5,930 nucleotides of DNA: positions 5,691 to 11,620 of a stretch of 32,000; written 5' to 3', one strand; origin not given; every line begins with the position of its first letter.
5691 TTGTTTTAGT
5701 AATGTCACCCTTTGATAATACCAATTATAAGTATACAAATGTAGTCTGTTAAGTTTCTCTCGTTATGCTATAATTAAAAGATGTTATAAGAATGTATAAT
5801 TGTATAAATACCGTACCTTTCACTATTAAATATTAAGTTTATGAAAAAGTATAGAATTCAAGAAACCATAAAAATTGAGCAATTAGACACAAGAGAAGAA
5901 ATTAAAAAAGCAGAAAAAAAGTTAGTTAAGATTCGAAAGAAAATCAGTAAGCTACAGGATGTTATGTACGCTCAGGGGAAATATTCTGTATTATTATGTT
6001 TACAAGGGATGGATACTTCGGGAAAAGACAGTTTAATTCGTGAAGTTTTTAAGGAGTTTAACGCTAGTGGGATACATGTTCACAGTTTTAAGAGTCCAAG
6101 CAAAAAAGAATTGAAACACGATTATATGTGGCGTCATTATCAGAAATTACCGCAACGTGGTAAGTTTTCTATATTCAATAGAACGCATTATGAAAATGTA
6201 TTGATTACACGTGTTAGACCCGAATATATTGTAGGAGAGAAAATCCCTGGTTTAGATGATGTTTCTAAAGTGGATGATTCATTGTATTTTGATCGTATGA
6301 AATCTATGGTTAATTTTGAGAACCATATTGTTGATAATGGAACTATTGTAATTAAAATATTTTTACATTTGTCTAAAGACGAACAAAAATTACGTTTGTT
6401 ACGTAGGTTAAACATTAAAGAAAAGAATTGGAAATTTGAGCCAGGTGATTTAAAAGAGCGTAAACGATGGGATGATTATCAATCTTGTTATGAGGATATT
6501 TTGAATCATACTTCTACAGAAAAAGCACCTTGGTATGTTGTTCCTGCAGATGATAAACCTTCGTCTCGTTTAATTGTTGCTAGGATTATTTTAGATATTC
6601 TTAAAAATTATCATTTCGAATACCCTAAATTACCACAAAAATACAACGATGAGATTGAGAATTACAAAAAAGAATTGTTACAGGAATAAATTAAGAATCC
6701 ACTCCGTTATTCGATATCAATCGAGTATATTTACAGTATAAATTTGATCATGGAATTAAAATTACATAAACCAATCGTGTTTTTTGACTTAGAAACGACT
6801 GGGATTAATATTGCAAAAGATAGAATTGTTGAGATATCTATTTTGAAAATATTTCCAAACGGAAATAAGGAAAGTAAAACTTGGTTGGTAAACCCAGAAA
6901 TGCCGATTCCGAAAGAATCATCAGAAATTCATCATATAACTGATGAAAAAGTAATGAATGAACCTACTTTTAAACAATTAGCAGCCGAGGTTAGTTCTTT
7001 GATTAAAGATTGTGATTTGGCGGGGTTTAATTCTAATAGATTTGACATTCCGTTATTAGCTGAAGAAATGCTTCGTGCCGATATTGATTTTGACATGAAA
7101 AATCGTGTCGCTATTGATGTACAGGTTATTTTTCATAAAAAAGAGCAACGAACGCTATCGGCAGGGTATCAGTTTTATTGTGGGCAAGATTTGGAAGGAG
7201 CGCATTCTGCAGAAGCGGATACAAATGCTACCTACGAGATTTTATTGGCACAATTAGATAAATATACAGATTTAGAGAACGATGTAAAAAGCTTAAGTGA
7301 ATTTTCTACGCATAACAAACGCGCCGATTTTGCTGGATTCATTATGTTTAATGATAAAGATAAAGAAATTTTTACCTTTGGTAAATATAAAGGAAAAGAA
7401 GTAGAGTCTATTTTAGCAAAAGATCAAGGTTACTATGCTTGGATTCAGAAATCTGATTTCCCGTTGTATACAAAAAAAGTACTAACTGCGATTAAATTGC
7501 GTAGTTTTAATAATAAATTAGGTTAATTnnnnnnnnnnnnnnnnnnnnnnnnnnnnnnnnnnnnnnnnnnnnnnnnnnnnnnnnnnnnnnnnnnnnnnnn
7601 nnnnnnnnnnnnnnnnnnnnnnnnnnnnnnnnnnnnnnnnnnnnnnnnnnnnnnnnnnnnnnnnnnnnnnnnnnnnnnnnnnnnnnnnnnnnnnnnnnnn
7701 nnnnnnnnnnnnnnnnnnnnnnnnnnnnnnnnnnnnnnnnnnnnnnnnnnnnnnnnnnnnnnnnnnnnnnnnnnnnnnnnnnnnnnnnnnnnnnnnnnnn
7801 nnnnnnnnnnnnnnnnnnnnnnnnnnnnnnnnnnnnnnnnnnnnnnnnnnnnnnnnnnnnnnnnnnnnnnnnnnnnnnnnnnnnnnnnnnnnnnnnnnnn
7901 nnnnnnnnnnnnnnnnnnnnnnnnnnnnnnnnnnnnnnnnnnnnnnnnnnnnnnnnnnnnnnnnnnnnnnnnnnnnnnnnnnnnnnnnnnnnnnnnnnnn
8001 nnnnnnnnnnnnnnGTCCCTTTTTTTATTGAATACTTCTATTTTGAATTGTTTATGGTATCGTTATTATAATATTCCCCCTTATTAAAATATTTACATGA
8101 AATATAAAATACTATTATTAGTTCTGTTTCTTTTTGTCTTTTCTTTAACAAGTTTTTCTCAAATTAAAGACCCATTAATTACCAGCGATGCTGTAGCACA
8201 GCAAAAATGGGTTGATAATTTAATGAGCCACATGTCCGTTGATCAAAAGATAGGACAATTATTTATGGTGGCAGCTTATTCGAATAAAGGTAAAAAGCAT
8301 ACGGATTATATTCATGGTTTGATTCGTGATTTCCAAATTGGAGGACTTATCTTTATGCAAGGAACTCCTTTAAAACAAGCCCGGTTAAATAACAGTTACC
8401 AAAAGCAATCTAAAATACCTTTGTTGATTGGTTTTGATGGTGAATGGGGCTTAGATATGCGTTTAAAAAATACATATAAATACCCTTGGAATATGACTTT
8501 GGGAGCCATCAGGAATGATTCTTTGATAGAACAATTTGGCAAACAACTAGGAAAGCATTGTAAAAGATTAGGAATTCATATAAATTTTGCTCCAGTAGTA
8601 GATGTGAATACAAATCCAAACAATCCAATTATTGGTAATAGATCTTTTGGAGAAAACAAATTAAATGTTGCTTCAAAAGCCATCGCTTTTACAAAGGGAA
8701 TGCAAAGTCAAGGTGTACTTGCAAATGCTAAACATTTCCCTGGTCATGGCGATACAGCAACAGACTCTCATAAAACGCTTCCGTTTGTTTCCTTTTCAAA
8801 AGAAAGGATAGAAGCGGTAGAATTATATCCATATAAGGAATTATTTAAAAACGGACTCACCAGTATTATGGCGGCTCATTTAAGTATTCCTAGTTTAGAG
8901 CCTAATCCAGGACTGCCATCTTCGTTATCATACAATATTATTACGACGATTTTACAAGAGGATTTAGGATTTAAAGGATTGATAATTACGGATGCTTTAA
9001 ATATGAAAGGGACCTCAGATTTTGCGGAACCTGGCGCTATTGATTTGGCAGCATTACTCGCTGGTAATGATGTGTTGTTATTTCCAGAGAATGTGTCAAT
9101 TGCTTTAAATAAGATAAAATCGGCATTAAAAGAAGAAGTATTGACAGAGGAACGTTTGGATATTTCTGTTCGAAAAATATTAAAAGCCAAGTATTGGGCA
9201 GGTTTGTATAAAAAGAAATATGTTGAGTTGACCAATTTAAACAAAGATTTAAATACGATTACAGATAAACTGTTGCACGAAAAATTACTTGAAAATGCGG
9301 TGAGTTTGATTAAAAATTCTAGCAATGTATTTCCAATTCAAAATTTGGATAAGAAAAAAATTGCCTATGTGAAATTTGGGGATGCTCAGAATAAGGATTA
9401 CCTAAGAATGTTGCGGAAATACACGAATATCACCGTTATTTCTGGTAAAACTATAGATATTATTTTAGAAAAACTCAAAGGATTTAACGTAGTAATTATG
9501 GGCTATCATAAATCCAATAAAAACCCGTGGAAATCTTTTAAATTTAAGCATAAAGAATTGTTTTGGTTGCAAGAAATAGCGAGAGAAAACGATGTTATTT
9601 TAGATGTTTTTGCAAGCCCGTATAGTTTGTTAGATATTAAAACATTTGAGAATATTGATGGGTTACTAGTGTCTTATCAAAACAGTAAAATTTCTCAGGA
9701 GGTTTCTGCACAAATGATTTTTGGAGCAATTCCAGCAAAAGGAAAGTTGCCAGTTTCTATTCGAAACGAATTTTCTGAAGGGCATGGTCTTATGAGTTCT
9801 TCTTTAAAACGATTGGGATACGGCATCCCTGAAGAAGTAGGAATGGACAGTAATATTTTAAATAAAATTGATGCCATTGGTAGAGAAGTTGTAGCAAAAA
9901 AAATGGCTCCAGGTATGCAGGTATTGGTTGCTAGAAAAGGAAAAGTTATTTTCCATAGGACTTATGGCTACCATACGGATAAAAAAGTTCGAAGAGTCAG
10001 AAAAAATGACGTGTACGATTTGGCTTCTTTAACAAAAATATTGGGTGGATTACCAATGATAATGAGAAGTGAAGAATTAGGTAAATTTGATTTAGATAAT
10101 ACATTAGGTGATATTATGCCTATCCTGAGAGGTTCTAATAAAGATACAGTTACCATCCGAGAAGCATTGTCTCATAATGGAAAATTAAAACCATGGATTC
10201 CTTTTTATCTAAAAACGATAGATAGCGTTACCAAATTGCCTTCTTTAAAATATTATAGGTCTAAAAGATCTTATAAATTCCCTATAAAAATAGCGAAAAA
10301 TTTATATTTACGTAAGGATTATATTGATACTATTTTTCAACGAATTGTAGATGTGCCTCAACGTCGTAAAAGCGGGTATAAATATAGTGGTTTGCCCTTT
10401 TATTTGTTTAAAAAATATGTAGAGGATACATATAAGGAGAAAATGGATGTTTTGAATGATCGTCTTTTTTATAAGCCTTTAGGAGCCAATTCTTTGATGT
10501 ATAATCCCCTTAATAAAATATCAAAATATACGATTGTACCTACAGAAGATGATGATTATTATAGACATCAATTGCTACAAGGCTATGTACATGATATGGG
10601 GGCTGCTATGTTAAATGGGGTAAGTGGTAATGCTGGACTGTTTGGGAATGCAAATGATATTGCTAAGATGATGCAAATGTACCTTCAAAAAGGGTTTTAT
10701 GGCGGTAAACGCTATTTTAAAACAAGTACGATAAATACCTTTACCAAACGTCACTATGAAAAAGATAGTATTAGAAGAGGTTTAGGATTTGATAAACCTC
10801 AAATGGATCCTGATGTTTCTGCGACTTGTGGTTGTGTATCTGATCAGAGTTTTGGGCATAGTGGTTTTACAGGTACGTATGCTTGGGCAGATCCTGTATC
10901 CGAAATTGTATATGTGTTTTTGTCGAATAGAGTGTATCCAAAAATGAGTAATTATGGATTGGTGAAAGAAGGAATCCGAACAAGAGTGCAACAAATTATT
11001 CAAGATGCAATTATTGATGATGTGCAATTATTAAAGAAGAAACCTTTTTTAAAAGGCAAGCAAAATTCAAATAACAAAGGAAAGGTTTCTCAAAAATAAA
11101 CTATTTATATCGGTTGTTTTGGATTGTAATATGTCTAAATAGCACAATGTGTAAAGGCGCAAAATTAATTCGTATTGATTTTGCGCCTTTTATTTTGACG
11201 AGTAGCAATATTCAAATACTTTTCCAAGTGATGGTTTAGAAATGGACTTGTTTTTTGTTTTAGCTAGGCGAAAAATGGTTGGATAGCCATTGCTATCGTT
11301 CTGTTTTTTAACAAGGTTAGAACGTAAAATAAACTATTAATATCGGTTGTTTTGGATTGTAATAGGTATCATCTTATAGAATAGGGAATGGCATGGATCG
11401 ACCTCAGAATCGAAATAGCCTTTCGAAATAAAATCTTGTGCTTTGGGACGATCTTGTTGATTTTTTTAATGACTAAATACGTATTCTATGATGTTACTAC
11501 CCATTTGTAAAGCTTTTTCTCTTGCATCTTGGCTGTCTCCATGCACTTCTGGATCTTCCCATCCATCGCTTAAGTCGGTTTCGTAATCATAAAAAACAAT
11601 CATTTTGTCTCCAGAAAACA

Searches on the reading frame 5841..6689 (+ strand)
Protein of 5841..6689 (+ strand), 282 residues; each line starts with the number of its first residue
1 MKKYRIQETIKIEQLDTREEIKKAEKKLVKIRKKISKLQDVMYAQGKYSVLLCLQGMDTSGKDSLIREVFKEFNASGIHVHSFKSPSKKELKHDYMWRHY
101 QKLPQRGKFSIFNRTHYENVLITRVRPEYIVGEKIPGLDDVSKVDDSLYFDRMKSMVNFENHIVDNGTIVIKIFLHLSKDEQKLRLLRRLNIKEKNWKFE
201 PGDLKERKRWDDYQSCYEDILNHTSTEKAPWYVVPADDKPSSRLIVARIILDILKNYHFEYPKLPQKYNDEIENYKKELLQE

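Call 8: find_encoding_contigs(protein=window:5841-6689:+, flank=10000, max_places=6)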
Protein window:5841-6689:+ (282 aa): no gene with exactly this product is on record in the collection.

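Call 18: search_protein_families(library=pfam, proteins=[window:5841-6689:+])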
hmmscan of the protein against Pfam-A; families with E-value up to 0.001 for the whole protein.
window:5841-6689:+ (282 aa): 1 family
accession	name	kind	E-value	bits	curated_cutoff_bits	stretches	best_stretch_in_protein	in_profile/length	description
PF03976.20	PPK2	-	5.9e-59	199.9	22.3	1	22-256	5-223/229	Polyphosphate kinase 2 (PPK2)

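Call 20: find_related_loci(query=window:5841-6689:+, collection=genome_contigs, flank=10000)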
Query window:5841-6689:+ (282 aa) in genome_contigs; peptide patterns used: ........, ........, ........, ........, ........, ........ (x = any residue, [..] = any of these).
153 stretches matched a pattern; 99 encode a relative of the query (tblastn E <= 1e-3); the best 80 are kept; 80 distinct loci.
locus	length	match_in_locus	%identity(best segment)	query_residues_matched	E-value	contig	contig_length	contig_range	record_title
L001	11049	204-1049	90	1-282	2e-164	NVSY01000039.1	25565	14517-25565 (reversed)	MAG: Flavobacteriaceae bacterium isolate NORP129 Contig_source1382A_4365, whole genome shotgun sequence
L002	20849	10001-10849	60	1-282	2e-113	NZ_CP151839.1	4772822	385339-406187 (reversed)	Mariniflexile sp. AS56 chromosome, complete genome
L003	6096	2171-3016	62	1-282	4e-113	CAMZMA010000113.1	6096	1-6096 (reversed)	uncultured Flavobacteriaceae bacterium isolate TAG_MAG_00011 genome assembly, contig: TAG_MAG_00011_000000000186, whole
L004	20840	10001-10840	59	4-282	8e-113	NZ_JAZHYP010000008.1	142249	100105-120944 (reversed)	Mariniflexile soesokkakense strain KCTC 32427 NODE_8_length_142249_cov_63.373061, whole genome shotgun sequence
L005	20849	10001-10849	59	1-282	2e-112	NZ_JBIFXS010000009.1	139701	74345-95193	Mariniflexile sp. HNIBRBA6329 NODE_9_length_139701_cov_400.611328, whole genome shotgun sequence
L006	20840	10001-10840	60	4-282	6e-112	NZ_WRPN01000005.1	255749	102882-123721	Mariniflexile maritimum strain M5A1M contig5, whole genome shotgun sequence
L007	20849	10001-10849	59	1-282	8e-112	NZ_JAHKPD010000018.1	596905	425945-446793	Pseudotamlana agarivorans strain I2M19 I2M19_I2M19_contig_4, whole genome shotgun sequence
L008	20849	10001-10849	57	4-282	5e-110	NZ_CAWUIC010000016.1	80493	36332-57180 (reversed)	MAG: uncultured Flavobacterium sp. isolate SRR17458625_maxbin2_4_1705322976 ERZ21854034.76, whole genome shotgun sequenc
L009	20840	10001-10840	58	4-282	2e-109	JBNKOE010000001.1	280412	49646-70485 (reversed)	MAG: Algibacter sp. isolate G1G2.bin.40.orig k141_2494139, whole genome shotgun sequence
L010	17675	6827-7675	57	4-282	5e-109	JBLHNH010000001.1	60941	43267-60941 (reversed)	MAG: Flavobacterium sp. isolate 3300055726_80 Ga0535650_0000418, whole genome shotgun sequence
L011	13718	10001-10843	57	3-282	2e-108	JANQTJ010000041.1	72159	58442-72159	MAG: Flaviramulus sp. isolate MAG_06 P22051_101_S23_metaspades_81_72159_cov_9, whole genome shotgun sequence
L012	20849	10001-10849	56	4-282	7e-108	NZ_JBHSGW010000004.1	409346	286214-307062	Flavobacterium ponti strain CCUG 58402 velvet_auto_127_4, whole genome shotgun sequence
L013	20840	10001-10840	57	4-282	4e-107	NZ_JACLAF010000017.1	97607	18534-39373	Tamlana sp. I1 Scaffold17_1, whole genome shotgun sequence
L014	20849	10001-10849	57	4-282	1e-106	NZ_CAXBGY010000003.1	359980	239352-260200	MAG: uncultured Flavobacterium sp. isolate ERR2762141_binner12_Refined_70 ERZ3421844.44, whole genome shotgun sequence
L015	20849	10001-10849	57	4-282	9e-107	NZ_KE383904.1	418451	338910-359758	Flavobacterium gelidilacus DSM 15343 G507DRAFT_scaffold00004.4, whole genome shotgun sequence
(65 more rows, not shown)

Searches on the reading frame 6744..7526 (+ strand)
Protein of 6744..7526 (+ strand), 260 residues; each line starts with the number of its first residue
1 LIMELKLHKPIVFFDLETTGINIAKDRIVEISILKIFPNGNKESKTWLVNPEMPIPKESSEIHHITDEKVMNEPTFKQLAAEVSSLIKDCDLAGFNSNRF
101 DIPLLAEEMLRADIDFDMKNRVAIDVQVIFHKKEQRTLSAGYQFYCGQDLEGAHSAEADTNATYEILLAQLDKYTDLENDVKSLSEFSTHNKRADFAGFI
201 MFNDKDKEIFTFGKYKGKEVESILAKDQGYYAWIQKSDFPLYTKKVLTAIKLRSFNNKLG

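Call 18: search_protein_families(library=pfam, proteins=[window:6744-7526:+])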
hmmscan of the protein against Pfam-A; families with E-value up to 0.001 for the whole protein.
window:6744-7526:+ (260 aa): 3 families
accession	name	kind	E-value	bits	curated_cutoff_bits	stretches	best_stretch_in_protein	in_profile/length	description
PF00929.31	RNase_T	-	2.1e-20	74.4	24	1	12-167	1-164/164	Exonuclease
PF20600.3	ExoX-like_C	-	1.1e-07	31.6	26.5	1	210-234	1-25/30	Exodeoxyribonuclease X-like C-terminal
PF13482.12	RNase_H_2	-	1.8e-05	25.2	22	1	12-134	1-100/165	RNase_H superfamily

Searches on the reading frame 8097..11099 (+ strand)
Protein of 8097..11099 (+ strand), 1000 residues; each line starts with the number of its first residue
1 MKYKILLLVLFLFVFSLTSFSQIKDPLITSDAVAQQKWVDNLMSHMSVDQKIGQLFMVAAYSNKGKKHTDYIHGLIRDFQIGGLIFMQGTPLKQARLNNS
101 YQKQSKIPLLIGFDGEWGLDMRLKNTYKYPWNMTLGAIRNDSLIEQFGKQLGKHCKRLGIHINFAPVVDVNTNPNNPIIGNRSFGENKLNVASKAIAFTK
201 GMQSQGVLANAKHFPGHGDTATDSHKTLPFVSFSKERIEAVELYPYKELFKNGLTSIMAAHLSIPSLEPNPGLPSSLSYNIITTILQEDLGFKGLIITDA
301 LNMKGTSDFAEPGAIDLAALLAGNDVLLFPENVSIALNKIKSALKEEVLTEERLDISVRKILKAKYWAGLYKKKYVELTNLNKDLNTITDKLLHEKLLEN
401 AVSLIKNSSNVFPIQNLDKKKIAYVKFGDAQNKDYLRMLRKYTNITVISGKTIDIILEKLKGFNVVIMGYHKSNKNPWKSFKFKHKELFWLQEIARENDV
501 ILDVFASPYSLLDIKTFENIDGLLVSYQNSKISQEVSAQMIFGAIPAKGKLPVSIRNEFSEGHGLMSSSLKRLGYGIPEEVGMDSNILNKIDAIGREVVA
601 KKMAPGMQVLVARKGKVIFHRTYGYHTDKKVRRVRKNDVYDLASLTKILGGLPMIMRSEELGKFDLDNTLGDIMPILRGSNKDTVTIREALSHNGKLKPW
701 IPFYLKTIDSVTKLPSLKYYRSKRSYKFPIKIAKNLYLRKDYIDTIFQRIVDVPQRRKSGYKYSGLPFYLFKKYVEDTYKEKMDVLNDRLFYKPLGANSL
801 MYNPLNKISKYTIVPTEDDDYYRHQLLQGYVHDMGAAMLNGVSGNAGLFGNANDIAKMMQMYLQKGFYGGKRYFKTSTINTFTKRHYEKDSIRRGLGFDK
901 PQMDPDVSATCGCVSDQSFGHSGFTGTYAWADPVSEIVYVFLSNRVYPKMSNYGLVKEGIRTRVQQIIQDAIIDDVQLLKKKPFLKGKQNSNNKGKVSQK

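Call 18: search_protein_families(library=pfam, proteins=[window:8097-11099:+])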
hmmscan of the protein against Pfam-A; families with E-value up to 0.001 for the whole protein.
window:8097-11099:+ (1000 aa): 2 families
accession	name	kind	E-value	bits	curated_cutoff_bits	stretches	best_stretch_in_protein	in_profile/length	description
PF00933.27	Glyco_hydro_3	-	5.6e-76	256.4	27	1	48-363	2-315/316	Glycosyl hydrolase family 3 N terminal domain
PF00144.29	Beta-lactamase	-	3.2e-34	119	27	1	597-949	3-314/329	Beta-lactamase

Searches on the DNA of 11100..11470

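Call 83: search_rna_families(source=window, start=11100, end=11470, threshold=evalue, max_evalue=1)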
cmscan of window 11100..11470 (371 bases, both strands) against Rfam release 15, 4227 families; matches with E-value up to 1: 5.
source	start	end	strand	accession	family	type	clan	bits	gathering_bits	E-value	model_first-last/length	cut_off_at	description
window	11151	11196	+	RF04343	Plastid-psbA-2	Cis-reg;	CL00153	29.2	55.8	0.001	1-60/60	no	Plastid-psbA-2 3UTR RNA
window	11152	11221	-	RF02903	AaHKsRNA96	Gene; antisense;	-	20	43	0.61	1-117/117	no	Aggregatibacter sRNA 96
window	11147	11195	+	RF01061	mir-548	Gene; miRNA;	-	18.1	90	0.83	1-84/84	no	mir-548 microRNA precursor family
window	11151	11336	+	RF03119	dCoV-5UTR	Cis-reg;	CL00116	15.8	102.9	0.44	1-294/294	no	Deltacoronavirus 5'UTR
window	11152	11223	-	RF01472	rli40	Gene; sRNA;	-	12.7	100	0.71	1-263/263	no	Listeria sRNA rli40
